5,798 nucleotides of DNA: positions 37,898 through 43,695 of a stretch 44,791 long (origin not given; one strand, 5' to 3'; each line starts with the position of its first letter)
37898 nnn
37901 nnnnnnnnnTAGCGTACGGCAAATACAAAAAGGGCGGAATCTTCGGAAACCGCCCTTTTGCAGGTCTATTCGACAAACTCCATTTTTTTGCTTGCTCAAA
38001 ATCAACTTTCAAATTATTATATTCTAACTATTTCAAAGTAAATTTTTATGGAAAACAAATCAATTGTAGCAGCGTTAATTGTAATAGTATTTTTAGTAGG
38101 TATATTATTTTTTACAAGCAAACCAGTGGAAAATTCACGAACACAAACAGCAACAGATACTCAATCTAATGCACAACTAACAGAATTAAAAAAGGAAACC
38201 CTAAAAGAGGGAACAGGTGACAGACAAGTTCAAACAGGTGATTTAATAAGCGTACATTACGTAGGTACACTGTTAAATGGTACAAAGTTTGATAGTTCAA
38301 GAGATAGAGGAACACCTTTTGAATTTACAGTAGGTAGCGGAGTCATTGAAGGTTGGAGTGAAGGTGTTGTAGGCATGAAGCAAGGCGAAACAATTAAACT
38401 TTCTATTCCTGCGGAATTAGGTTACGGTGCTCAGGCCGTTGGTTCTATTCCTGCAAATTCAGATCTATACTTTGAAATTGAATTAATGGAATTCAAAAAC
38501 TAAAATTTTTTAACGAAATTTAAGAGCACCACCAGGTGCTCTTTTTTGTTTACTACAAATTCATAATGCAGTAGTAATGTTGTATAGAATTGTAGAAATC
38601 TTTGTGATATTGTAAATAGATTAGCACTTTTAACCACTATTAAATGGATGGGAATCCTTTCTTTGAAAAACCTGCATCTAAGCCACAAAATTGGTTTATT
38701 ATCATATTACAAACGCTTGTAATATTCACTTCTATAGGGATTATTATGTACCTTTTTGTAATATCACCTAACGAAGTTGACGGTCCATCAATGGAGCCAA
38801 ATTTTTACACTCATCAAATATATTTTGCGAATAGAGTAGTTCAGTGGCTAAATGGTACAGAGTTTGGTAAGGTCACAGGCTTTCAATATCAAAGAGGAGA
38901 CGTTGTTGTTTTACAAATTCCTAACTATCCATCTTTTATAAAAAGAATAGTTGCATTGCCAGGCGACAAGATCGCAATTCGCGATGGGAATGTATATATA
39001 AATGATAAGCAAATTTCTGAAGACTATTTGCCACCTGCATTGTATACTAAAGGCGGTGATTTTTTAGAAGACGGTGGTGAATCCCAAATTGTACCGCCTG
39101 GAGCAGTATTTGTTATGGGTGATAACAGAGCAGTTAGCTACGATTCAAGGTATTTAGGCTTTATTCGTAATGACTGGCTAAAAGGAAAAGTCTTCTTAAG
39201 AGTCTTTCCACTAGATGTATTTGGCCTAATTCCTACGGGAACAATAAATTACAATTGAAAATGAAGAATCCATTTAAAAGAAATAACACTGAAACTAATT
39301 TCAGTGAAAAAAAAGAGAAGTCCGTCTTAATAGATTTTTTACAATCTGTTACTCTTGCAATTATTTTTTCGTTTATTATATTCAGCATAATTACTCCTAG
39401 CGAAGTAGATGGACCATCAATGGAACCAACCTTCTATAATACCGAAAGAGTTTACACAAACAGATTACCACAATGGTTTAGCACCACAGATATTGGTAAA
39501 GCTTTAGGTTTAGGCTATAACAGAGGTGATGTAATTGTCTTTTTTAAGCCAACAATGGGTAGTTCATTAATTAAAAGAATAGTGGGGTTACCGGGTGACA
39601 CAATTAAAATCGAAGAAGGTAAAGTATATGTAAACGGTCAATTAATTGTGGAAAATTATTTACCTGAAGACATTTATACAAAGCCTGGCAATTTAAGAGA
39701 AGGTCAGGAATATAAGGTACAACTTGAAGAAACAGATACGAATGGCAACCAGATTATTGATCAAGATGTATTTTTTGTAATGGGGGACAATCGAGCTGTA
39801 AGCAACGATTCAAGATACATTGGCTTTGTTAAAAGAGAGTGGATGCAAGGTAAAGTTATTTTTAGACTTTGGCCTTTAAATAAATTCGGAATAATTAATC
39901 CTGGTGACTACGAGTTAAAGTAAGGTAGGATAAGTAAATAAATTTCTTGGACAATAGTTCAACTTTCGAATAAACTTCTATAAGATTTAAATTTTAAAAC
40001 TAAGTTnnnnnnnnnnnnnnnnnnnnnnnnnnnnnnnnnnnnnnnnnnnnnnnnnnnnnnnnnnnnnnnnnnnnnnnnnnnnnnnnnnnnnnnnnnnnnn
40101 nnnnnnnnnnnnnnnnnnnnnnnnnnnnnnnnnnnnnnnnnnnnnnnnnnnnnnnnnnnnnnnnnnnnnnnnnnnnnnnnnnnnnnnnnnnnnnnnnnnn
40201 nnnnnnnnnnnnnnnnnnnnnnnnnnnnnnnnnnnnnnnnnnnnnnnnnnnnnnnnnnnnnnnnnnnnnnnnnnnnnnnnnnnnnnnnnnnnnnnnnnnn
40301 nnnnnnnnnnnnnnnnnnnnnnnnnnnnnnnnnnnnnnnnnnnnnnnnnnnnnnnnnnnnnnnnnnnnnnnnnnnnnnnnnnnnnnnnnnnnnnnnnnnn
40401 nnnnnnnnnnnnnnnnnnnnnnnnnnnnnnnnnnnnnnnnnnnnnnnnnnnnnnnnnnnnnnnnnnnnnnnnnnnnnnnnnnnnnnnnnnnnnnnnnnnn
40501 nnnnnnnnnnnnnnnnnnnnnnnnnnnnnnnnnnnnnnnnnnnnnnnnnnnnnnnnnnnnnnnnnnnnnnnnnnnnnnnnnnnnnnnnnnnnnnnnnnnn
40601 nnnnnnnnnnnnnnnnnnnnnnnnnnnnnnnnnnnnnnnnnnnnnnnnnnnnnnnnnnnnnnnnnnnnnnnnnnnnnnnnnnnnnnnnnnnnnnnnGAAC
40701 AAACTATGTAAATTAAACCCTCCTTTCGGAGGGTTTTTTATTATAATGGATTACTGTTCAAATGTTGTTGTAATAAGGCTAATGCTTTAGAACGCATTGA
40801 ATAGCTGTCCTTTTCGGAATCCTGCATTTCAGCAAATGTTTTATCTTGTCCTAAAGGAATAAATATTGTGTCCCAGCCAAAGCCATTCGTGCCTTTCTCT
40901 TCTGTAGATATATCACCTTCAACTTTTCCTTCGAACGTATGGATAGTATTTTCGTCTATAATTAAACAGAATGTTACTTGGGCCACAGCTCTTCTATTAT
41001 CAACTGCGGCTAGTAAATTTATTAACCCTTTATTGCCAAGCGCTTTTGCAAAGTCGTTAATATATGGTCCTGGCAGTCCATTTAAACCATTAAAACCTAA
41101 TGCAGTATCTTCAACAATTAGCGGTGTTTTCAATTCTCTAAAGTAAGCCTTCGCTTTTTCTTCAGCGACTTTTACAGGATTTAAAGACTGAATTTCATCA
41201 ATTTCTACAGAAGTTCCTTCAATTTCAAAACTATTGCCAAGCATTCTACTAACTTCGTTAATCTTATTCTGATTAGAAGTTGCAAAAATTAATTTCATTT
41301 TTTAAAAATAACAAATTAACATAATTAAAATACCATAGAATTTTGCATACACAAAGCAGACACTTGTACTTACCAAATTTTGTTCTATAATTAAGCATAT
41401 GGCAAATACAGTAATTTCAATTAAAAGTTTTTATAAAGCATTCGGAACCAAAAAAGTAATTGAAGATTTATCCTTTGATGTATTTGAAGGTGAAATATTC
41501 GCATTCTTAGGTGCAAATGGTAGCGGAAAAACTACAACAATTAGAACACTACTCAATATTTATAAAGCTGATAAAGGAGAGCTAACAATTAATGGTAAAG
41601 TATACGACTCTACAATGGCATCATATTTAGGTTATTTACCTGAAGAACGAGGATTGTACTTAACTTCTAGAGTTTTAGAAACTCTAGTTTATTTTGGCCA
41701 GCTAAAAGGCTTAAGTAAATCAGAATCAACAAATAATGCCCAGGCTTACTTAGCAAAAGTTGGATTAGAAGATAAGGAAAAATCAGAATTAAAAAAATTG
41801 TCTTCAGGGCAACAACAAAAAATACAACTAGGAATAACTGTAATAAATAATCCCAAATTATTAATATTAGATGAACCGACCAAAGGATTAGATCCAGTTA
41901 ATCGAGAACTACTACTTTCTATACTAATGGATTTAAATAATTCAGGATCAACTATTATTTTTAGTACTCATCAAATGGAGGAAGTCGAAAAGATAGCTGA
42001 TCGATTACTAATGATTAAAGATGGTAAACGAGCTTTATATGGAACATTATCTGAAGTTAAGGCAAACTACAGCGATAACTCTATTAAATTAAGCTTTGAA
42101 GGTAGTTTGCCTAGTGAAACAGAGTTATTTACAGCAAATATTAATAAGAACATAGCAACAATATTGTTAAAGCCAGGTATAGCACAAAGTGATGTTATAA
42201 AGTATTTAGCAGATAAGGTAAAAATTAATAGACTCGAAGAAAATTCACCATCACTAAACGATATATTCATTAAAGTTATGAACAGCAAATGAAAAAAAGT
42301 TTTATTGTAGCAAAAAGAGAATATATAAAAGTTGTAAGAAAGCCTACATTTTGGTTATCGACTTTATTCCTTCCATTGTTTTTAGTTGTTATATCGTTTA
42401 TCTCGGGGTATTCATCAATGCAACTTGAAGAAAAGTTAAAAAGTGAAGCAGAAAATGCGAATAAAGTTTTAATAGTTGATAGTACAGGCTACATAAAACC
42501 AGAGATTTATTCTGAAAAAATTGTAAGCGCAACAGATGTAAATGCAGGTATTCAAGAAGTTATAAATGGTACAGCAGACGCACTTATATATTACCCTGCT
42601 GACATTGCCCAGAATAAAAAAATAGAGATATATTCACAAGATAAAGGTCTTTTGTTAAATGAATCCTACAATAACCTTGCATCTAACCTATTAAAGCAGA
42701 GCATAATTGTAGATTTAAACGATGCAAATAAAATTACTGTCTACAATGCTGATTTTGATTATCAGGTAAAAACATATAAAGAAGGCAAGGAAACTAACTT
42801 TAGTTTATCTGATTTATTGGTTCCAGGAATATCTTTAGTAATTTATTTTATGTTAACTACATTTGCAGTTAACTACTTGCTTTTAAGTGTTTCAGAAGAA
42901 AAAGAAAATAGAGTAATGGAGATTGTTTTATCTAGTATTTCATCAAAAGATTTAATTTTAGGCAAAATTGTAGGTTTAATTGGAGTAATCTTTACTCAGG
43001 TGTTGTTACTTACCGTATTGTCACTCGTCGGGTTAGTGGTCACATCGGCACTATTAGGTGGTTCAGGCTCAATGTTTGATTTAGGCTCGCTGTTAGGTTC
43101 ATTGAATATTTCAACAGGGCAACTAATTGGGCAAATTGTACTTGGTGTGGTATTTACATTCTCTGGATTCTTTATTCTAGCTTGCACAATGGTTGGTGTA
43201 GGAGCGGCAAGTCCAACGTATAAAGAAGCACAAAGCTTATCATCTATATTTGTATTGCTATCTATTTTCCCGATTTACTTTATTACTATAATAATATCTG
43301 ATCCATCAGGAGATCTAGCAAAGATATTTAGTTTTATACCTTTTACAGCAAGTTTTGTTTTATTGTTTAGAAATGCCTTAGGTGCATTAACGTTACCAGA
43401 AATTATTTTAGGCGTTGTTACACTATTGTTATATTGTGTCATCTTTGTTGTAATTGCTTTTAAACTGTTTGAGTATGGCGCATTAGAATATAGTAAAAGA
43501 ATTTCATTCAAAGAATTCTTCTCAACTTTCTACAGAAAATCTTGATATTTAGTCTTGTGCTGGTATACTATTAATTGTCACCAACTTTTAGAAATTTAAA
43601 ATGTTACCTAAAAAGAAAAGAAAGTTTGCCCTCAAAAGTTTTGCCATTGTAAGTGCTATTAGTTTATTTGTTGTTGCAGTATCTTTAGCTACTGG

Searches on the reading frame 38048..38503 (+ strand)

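Call 55: search_protein_families(library=pfam, proteins=[window:38048-38503:+], max_evalue=0.001)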
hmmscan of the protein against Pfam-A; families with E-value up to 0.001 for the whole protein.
window:38048-38503:+ (151 aa): 1 family
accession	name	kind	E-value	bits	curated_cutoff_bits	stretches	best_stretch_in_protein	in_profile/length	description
PF00254.34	FKBP_C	-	6.5e-33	113.4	21.1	1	57-146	1-93/94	FKBP-type peptidyl-prolyl cis-trans isomerase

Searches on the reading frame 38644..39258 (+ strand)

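Call 55: search_protein_families(library=pfam, proteins=[window:38644-39258:+], max_evalue=0.001)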
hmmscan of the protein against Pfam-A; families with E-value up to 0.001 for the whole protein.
window:38644-39258:+ (204 aa): 1 family
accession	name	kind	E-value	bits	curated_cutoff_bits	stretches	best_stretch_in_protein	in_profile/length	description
PF10502.14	Peptidase_S26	-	1e-36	126.9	22.9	1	22-187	5-167/168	Signal peptidase, peptidase S26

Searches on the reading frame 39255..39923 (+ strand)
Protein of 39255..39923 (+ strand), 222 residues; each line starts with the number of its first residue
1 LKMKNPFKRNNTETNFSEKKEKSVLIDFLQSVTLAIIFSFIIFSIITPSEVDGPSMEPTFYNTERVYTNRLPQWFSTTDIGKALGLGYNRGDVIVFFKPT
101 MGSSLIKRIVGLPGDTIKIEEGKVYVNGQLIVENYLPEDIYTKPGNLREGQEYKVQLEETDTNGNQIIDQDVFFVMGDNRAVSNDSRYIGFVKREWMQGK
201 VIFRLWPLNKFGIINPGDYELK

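Call 55: search_protein_families(library=pfam, proteins=[window:39255-39923:+], max_evalue=0.001)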
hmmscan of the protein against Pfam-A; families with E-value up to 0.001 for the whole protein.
window:39255-39923:+ (222 aa): 1 family
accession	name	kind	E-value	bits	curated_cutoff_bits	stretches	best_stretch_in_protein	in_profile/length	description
PF10502.14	Peptidase_S26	-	7.5e-39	133.8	22.9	1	28-206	4-168/168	Signal peptidase, peptidase S26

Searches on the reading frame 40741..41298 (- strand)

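Call 55: search_protein_families(library=pfam, proteins=[window:40741-41298:-], max_evalue=0.001)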
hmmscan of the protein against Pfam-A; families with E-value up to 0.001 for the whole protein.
window:40741-41298:- (185 aa): 1 family
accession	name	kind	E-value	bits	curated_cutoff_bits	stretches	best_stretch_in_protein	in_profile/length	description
PF01725.21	Ham1p_like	-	5.6e-47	160.5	22.5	1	3-178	1-185/186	Ham1 family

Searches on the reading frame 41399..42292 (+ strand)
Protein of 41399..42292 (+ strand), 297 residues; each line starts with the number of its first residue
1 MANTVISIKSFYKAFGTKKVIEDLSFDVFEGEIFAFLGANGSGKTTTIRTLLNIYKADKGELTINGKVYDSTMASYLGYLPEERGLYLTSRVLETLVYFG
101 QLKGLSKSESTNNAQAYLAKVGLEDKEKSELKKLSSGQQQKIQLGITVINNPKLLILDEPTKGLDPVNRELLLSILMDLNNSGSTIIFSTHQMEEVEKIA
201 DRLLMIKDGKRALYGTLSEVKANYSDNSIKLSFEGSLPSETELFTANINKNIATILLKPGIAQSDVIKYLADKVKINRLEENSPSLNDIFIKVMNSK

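Call 55: search_protein_families(library=pfam, proteins=[window:41399-42292:+], max_evalue=0.001)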
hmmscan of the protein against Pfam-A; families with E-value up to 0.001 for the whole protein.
window:41399-42292:+ (297 aa): 4 families
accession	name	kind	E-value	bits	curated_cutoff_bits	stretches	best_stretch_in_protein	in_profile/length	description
PF00005.33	ABC_tran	-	9.3e-29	101.2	25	1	22-161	2-136/137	ABC transporter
PF13304.12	AAA_21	-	3.2e-14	54.1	27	1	117-196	201-303/304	AAA domain, putative AbiEii toxin, Type IV TA system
PF13732.12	DrrA1-3_C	-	1.4e-12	48.6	27.4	1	215-293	1-80/81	ATP-binding protein DrrA1-3-like, C-terminal domain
PF02463.25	SMC_N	-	0.00055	19.9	40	0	133-207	136-212/220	RecF/RecN/SMC N terminal domain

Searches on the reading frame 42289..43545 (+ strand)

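Call 55: search_protein_families(library=pfam, proteins=[window:42289-43545:+], max_evalue=0.001)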
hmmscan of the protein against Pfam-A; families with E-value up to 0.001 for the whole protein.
window:42289-43545:+ (418 aa): 2 families
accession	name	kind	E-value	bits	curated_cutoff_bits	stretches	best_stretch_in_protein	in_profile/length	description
PF12698.13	ABC2_membrane_3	-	5.9e-33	114.8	31.6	1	20-391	2-346/347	ABC-2 family transporter protein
PF12679.13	ABC2_membrane_2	-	1.3e-15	57.9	27.2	1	6-395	2-279/283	ABC-2 family transporter protein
